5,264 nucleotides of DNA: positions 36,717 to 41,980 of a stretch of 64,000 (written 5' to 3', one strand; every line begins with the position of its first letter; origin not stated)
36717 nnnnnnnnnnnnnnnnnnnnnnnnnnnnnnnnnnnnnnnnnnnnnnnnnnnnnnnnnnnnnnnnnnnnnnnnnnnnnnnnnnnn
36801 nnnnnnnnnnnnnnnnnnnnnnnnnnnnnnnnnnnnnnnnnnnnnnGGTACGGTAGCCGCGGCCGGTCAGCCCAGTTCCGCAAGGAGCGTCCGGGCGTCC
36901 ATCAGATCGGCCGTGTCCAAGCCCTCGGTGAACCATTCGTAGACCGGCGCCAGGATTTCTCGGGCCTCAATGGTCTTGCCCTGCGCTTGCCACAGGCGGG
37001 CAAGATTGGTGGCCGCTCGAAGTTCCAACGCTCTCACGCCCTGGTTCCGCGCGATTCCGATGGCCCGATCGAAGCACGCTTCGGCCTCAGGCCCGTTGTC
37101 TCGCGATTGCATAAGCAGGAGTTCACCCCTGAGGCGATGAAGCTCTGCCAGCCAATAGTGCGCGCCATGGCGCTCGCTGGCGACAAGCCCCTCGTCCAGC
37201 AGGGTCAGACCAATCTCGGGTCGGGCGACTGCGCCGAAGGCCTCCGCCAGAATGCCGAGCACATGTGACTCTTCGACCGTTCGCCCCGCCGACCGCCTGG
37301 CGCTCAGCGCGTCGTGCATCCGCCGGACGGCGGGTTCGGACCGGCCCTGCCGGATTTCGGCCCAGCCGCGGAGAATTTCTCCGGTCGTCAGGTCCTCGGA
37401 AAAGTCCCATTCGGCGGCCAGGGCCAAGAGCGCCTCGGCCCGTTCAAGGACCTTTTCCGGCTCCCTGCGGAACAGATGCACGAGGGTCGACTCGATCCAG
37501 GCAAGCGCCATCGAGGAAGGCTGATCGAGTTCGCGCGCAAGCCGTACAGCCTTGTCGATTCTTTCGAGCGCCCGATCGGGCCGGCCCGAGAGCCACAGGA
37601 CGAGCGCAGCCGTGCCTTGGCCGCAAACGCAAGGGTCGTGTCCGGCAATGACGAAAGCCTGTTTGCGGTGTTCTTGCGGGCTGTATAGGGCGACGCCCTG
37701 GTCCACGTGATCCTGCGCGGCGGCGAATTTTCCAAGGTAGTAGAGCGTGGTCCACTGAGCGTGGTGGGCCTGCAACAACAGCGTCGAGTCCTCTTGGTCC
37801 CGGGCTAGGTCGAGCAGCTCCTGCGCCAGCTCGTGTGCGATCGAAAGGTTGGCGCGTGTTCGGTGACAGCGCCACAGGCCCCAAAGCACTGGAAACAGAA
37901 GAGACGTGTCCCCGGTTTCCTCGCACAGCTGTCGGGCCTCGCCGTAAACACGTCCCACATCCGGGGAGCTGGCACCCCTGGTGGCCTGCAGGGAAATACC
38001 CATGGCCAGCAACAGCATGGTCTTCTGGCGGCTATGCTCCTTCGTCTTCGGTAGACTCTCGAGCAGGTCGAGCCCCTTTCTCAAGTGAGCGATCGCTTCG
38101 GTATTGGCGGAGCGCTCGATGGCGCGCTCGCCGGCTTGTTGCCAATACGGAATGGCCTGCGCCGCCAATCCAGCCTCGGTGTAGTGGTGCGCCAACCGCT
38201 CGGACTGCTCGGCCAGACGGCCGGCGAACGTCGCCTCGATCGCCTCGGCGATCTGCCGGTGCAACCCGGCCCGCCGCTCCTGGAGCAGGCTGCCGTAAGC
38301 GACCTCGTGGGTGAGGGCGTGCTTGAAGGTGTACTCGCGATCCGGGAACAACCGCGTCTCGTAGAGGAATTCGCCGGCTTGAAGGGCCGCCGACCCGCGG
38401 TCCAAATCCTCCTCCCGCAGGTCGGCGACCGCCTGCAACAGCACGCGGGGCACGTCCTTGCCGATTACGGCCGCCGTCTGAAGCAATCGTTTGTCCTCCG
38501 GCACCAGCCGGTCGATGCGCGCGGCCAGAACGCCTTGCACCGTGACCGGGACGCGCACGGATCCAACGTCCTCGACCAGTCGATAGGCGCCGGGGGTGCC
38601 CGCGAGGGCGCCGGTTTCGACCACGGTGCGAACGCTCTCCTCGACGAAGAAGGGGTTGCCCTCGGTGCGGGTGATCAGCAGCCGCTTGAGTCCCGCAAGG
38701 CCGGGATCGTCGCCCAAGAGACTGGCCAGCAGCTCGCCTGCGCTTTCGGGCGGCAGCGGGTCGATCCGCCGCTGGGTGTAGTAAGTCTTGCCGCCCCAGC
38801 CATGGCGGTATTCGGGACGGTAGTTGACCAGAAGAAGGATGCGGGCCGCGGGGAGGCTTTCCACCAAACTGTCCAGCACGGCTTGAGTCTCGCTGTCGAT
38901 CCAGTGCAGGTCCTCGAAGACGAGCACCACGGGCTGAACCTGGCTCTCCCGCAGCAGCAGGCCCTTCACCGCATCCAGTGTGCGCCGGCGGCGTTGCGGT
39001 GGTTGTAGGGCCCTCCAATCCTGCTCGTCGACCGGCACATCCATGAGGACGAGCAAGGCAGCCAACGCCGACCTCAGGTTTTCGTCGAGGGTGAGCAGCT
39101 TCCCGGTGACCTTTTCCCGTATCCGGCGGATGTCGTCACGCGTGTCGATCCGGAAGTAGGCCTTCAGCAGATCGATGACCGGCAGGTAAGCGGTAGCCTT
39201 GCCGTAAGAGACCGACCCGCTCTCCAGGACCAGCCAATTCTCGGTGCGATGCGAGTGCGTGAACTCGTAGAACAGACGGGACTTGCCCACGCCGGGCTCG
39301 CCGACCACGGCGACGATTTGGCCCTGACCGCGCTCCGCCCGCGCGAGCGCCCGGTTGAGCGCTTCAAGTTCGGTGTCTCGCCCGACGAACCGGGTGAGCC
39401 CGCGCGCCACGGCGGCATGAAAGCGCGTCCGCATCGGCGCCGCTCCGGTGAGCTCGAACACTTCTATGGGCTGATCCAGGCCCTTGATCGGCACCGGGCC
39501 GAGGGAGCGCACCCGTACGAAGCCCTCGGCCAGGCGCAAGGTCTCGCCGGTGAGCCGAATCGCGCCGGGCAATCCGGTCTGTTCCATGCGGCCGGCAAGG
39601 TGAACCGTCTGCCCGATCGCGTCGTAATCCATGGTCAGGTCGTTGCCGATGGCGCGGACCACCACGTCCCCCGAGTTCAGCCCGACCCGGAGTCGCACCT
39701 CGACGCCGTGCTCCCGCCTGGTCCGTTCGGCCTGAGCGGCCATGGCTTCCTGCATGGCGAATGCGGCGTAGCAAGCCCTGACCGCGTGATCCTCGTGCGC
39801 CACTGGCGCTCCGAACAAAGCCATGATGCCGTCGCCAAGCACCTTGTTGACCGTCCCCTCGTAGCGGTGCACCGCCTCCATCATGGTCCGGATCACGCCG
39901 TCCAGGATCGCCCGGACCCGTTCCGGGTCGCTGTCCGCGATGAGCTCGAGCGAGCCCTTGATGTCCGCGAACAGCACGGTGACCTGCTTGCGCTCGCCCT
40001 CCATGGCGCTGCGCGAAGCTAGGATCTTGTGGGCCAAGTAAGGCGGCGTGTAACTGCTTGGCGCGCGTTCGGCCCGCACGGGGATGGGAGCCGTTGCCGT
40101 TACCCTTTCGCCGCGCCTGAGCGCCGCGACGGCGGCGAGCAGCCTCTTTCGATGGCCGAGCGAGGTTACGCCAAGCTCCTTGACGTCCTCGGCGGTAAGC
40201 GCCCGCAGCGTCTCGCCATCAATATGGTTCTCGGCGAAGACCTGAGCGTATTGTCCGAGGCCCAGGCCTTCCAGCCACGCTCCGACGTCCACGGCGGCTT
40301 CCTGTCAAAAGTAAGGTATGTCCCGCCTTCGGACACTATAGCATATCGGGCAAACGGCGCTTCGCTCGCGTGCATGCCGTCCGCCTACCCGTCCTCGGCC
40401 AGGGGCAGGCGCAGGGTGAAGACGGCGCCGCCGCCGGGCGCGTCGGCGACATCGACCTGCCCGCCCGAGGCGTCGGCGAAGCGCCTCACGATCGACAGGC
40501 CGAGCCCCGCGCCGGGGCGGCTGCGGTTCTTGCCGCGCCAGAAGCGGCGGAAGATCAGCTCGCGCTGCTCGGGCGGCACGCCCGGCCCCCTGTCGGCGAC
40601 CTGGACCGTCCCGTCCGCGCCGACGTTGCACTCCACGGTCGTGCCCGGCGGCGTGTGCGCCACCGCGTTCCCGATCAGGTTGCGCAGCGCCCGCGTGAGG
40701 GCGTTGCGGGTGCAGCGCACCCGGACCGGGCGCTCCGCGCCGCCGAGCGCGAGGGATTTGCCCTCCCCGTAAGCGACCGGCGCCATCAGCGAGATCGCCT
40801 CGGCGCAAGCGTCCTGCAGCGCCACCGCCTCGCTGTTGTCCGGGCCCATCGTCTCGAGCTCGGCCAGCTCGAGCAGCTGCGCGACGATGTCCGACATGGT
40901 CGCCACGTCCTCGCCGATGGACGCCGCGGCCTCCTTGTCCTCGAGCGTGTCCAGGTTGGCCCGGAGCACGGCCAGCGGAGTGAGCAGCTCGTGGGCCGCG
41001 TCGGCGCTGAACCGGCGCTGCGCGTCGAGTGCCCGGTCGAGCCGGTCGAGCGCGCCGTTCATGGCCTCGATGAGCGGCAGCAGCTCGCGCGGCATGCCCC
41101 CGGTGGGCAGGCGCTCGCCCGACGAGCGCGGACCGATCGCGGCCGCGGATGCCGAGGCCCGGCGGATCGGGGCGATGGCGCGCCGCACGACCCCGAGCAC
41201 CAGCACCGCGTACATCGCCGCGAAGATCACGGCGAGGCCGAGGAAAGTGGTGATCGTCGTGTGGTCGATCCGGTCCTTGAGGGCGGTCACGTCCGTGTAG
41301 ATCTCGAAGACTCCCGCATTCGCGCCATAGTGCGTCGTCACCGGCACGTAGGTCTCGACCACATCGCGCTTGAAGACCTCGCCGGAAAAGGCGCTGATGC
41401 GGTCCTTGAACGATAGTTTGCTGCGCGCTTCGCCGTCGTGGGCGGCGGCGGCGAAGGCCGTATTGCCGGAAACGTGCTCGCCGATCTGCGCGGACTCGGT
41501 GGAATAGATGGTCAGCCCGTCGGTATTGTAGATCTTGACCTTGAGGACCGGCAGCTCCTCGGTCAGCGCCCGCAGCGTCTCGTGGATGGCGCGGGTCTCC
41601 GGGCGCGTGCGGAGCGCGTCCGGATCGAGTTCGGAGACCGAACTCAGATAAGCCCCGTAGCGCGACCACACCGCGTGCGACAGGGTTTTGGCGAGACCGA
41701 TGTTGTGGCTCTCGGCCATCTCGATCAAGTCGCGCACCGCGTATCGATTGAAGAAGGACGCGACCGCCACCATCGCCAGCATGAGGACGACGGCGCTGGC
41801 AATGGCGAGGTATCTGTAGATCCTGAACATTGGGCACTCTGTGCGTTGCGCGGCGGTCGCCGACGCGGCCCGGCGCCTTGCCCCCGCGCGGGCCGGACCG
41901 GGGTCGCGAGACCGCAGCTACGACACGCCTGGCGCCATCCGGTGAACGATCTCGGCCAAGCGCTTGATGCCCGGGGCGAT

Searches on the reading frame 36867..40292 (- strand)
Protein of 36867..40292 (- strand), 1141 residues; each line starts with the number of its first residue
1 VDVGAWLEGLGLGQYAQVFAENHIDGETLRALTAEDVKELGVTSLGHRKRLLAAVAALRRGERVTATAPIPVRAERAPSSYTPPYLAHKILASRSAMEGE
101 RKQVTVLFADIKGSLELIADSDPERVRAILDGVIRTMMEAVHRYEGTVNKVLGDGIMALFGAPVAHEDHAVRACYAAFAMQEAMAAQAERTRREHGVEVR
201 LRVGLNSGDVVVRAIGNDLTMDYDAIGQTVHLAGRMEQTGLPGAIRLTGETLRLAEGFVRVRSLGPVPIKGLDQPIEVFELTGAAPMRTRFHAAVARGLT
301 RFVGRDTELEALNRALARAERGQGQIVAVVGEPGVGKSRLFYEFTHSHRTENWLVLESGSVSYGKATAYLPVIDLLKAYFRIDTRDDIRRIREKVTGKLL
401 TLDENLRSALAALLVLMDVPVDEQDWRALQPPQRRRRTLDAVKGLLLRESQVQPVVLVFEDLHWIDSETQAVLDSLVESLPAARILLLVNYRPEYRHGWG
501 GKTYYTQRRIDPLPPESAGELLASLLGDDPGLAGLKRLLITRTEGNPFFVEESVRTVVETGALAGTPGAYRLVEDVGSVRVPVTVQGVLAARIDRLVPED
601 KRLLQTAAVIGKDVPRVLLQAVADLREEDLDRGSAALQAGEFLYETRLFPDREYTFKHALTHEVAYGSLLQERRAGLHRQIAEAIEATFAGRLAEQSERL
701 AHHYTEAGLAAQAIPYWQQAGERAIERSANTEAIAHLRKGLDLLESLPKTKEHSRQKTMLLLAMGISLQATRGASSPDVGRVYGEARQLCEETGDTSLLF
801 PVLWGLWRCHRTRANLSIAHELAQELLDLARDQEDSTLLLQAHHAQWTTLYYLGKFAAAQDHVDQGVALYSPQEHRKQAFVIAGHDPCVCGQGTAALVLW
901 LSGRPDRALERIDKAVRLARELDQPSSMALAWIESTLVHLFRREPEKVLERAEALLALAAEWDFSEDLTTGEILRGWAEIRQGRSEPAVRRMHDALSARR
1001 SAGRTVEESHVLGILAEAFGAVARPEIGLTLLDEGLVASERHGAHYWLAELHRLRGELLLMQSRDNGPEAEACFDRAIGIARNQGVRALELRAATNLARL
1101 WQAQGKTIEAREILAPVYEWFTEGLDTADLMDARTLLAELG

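Call 5: search_protein_families(library=pfam, proteins=[window:36867-40292:-])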
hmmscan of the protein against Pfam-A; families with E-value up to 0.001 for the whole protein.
window:36867-40292:- (1141 aa): 7 families
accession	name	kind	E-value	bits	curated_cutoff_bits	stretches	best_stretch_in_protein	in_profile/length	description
PF00211.25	Guanylate_cyc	-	8.4e-28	97.6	21.9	1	101-279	6-179/183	Adenylate and Guanylate cyclase catalytic domain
PF13191.12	AAA_16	-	2.6e-25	90.3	32.6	1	301-487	1-166/167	AAA ATPase domain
PF00536.37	SAM_1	-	3.4e-19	69.4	23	1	1-59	6-64/64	SAM domain (Sterile alpha motif)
PF07647.24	SAM_2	-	2.5e-15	56.8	20.5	1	2-58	8-65/66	SAM domain (Sterile alpha motif)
PF13424.12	TPR_12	-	1.1e-05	26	30.1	0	1062-1118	14-72/77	Tetratricopeptide repeat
PF13401.12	AAA_22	-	7.4e-05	23.5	27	1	323-474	4-102/130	AAA domain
PF25062.1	ARM_TT21_N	-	0.00016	21.9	40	0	894-937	105-148/222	Tetratricopeptide repeat protein 21 N-terminal ARM repeat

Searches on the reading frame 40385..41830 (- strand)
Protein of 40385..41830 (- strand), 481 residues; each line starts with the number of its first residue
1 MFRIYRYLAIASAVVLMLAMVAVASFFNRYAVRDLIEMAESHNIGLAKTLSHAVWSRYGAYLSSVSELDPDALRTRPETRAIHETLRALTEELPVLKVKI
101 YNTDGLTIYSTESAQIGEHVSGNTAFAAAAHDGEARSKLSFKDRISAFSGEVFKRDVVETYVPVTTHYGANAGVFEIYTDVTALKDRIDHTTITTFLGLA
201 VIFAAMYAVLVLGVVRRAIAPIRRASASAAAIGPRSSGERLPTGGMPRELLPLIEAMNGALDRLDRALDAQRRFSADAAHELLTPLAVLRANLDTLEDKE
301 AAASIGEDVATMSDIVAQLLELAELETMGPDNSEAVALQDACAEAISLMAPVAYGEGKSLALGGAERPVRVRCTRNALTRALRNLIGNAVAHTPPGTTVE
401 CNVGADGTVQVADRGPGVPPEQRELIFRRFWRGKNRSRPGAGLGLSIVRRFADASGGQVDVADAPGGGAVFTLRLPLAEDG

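Call 5: search_protein_families(library=pfam, proteins=[window:40385-41830:-])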
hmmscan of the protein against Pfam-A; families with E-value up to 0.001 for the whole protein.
window:40385-41830:- (481 aa): 4 families
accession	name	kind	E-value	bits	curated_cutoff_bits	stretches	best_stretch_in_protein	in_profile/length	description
PF02518.31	HATPase_c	-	1e-25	90.8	26.4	1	376-478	4-110/111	Histidine kinase-, DNA gyrase B-, and HSP90-like ATPase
PF00512.31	HisKA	-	1.2e-10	41.7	26.9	1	270-326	1-64/66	His Kinase A (phospho-acceptor) domain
PF13581.12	HATPase_c_2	-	0.00064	20.2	27.4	0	381-455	39-112/127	Histidine kinase-like ATPase domain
PF00672.30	HAMP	-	0.00071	20.3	25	0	214-265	2-52/53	HAMP domain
